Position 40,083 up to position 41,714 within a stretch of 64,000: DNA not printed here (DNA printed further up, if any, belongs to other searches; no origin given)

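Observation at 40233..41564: Compositionally foreign AsnRS-like class IIb synthetase paralog next to aspS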

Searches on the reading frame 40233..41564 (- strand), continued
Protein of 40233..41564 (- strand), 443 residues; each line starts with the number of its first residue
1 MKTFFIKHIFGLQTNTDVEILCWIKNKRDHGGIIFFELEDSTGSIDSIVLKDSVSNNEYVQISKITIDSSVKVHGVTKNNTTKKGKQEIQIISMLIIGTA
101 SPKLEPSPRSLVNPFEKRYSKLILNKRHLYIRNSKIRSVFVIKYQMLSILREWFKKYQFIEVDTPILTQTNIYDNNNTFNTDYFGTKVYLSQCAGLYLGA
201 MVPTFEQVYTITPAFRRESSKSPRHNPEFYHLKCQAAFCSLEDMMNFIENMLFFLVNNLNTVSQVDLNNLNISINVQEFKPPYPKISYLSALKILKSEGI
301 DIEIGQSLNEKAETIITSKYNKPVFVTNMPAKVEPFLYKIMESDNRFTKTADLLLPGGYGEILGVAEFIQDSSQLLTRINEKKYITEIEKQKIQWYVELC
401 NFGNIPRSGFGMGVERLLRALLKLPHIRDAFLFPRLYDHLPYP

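Call 50: search_protein_families(library=ncbifam, proteins=[L085:4471-5787:+, L085:1464-3464:+, L085:5815-6354:+, L085:7139-8002:+, L085:9084-9872:+], max_evalue=0.00001)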
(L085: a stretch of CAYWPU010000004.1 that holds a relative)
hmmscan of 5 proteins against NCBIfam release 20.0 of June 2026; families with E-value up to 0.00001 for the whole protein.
L085:4471-5787:+ (438 aa): 26 families (the best 25 are shown)
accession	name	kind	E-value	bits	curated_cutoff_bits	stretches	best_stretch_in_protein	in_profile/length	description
TIGR00132.1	gatA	equivalog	4.6e-174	579.6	481.1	1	8-437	21-460/466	Asp-tRNA(Asn)/Glu-tRNA(Gln) amidotransferase subunit GatA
NF005517.0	PRK07139.1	equivalog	1.1e-88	297.9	546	1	29-430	25-422/439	amidase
NF006631.0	PRK09201.1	equivalog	2.6e-86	290.2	461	1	29-438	60-452/466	AtzE family amidohydrolase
TIGR02715.1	amido_AtzE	subfamily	2.1e-84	284.1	425.75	1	35-438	59-445/452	AtzE family amidohydrolase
NF005688.0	PRK07488.1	equivalog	7.4e-84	282.3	532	1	29-438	60-463/474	indoleacetamide hydrolase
NF005565.0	PRK07235.1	subfamily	2.3e-78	264.1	545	1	12-435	66-495/506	amidase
NF006043.0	PRK08186.1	subfamily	1.2e-70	238.6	487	2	29-265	57-294/600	allophanate hydrolase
NF004815.0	PRK06169.1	equivalog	6.8e-70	235.9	506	2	32-279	66-317/471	amidase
TIGR02713.1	allophanate_hyd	equivalog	2e-68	231.3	511.05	2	35-265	26-259/563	allophanate hydrolase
NF005460.0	PRK07056.1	subfamily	1.9e-65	221.6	447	1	25-267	58-297/457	amidase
NF005687.0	PRK07487.1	subfamily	2.8e-65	220.9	428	1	32-438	64-453/468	amidase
NF006169.0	PRK08310.1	equivalog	9.9e-65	219.4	391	2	30-219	15-205/395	amidase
NF006006.0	PRK08137.1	equivalog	9.9e-65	219.3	534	1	32-434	92-504/529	amidase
NF004766.0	PRK06102.1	equivalog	1.4e-60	205.7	559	1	35-268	66-294/455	amidase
NF009119.0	PRK12470.1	equivalog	6.8e-60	203.4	498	1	40-269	72-302/462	amidase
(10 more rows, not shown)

L085:1464-3464:+ (666 aa): 8 families
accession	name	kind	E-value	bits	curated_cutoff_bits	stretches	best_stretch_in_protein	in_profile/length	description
NF005932.1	PRK07956.1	equivalog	8.5e-237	787.8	369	1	14-664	1-664/664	NAD-dependent DNA ligase LigA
TIGR00575.1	dnlj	equivalog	9.9e-226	751.1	444.45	1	19-660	1-652/652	NAD-dependent DNA ligase LigA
NF010931.0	PRK14351.1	equivalog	1.5e-181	605.4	1051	1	5-664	25-682/692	NAD-dependent DNA ligase LigA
NF010930.0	PRK14350.1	equivalog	3.9e-113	379.1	652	1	13-658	6-659/669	NAD-dependent DNA ligase LigA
NF005987.0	PRK08097.1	equivalog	3.6e-61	207.3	498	1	5-585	23-560/562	NAD-dependent DNA ligase LigB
NF004844.0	PRK06195.1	equivalog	1.3e-11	44.4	373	1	543-653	166-280/309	DNA polymerase III subunit epsilon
NF010337.0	PRK13766.1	equivalog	2.3e-07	29.4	610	1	515-565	726-776/781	Hef nuclease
NF001824.0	PRK00558.1-5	equivalog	1.4e-06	27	451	1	515-567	595-647/652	excinuclease ABC subunit UvrC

L085:5815-6354:+ (179 aa): 0 families

L085:7139-8002:+ (287 aa): 1 family
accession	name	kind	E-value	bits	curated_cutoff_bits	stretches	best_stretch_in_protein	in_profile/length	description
NF007369.0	PRK09867.1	equivalog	3.3e-37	128.5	353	1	64-254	11-198/209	hypothetical protein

L085:9084-9872:+ (262 aa): 2 families
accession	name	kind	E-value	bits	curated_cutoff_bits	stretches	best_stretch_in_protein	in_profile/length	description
TIGR02069.1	cyanophycinase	equivalog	1.1e-09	38.1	126.6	1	27-220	11-208/250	cyanophycinase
NF003642.0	PRK05282.1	equivalog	9.8e-07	28.5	156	1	43-179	30-158/233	dipeptidase PepE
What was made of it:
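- A bona fide GatA lies 4 kb from X-B in a Saccharibacteria genome (call 50).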

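Call 57: search_solved_structures(query=window:40233-41564:-, show_alignments=5, max_evalue=1e-45)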
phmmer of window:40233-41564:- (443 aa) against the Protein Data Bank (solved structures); distinct sequences matched with E-value up to 1e-45: 7.
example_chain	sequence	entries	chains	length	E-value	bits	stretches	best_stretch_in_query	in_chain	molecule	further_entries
1x54_A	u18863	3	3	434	2.2e-73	250.6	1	18-437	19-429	Asparaginyl-tRNA synthetase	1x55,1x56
5zg8_A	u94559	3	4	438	7.4e-53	182.9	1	13-439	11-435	Asparagine--tRNA ligase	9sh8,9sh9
2xgt_A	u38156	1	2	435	2.5e-51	177.9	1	15-437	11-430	ASPARAGINYL-TRNA SYNTHETASE, CYTOPLASMIC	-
2xti_A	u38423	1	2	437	2.5e-51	177.9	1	15-436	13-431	ASPARAGINYL-TRNA SYNTHETASE, CYTOPLASMIC, PUTATIVE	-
8tc7_A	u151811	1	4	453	9.8e-49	169.4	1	17-437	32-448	Asparagine--tRNA ligase, cytoplasmic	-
5xix_A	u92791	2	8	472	1.1e-48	169.1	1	17-437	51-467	Asparagine--tRNA ligase, cytoplasmic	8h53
8tc8_A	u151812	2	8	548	1.9e-48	168.4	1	17-437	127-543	Asparagine--tRNA ligase, cytoplasmic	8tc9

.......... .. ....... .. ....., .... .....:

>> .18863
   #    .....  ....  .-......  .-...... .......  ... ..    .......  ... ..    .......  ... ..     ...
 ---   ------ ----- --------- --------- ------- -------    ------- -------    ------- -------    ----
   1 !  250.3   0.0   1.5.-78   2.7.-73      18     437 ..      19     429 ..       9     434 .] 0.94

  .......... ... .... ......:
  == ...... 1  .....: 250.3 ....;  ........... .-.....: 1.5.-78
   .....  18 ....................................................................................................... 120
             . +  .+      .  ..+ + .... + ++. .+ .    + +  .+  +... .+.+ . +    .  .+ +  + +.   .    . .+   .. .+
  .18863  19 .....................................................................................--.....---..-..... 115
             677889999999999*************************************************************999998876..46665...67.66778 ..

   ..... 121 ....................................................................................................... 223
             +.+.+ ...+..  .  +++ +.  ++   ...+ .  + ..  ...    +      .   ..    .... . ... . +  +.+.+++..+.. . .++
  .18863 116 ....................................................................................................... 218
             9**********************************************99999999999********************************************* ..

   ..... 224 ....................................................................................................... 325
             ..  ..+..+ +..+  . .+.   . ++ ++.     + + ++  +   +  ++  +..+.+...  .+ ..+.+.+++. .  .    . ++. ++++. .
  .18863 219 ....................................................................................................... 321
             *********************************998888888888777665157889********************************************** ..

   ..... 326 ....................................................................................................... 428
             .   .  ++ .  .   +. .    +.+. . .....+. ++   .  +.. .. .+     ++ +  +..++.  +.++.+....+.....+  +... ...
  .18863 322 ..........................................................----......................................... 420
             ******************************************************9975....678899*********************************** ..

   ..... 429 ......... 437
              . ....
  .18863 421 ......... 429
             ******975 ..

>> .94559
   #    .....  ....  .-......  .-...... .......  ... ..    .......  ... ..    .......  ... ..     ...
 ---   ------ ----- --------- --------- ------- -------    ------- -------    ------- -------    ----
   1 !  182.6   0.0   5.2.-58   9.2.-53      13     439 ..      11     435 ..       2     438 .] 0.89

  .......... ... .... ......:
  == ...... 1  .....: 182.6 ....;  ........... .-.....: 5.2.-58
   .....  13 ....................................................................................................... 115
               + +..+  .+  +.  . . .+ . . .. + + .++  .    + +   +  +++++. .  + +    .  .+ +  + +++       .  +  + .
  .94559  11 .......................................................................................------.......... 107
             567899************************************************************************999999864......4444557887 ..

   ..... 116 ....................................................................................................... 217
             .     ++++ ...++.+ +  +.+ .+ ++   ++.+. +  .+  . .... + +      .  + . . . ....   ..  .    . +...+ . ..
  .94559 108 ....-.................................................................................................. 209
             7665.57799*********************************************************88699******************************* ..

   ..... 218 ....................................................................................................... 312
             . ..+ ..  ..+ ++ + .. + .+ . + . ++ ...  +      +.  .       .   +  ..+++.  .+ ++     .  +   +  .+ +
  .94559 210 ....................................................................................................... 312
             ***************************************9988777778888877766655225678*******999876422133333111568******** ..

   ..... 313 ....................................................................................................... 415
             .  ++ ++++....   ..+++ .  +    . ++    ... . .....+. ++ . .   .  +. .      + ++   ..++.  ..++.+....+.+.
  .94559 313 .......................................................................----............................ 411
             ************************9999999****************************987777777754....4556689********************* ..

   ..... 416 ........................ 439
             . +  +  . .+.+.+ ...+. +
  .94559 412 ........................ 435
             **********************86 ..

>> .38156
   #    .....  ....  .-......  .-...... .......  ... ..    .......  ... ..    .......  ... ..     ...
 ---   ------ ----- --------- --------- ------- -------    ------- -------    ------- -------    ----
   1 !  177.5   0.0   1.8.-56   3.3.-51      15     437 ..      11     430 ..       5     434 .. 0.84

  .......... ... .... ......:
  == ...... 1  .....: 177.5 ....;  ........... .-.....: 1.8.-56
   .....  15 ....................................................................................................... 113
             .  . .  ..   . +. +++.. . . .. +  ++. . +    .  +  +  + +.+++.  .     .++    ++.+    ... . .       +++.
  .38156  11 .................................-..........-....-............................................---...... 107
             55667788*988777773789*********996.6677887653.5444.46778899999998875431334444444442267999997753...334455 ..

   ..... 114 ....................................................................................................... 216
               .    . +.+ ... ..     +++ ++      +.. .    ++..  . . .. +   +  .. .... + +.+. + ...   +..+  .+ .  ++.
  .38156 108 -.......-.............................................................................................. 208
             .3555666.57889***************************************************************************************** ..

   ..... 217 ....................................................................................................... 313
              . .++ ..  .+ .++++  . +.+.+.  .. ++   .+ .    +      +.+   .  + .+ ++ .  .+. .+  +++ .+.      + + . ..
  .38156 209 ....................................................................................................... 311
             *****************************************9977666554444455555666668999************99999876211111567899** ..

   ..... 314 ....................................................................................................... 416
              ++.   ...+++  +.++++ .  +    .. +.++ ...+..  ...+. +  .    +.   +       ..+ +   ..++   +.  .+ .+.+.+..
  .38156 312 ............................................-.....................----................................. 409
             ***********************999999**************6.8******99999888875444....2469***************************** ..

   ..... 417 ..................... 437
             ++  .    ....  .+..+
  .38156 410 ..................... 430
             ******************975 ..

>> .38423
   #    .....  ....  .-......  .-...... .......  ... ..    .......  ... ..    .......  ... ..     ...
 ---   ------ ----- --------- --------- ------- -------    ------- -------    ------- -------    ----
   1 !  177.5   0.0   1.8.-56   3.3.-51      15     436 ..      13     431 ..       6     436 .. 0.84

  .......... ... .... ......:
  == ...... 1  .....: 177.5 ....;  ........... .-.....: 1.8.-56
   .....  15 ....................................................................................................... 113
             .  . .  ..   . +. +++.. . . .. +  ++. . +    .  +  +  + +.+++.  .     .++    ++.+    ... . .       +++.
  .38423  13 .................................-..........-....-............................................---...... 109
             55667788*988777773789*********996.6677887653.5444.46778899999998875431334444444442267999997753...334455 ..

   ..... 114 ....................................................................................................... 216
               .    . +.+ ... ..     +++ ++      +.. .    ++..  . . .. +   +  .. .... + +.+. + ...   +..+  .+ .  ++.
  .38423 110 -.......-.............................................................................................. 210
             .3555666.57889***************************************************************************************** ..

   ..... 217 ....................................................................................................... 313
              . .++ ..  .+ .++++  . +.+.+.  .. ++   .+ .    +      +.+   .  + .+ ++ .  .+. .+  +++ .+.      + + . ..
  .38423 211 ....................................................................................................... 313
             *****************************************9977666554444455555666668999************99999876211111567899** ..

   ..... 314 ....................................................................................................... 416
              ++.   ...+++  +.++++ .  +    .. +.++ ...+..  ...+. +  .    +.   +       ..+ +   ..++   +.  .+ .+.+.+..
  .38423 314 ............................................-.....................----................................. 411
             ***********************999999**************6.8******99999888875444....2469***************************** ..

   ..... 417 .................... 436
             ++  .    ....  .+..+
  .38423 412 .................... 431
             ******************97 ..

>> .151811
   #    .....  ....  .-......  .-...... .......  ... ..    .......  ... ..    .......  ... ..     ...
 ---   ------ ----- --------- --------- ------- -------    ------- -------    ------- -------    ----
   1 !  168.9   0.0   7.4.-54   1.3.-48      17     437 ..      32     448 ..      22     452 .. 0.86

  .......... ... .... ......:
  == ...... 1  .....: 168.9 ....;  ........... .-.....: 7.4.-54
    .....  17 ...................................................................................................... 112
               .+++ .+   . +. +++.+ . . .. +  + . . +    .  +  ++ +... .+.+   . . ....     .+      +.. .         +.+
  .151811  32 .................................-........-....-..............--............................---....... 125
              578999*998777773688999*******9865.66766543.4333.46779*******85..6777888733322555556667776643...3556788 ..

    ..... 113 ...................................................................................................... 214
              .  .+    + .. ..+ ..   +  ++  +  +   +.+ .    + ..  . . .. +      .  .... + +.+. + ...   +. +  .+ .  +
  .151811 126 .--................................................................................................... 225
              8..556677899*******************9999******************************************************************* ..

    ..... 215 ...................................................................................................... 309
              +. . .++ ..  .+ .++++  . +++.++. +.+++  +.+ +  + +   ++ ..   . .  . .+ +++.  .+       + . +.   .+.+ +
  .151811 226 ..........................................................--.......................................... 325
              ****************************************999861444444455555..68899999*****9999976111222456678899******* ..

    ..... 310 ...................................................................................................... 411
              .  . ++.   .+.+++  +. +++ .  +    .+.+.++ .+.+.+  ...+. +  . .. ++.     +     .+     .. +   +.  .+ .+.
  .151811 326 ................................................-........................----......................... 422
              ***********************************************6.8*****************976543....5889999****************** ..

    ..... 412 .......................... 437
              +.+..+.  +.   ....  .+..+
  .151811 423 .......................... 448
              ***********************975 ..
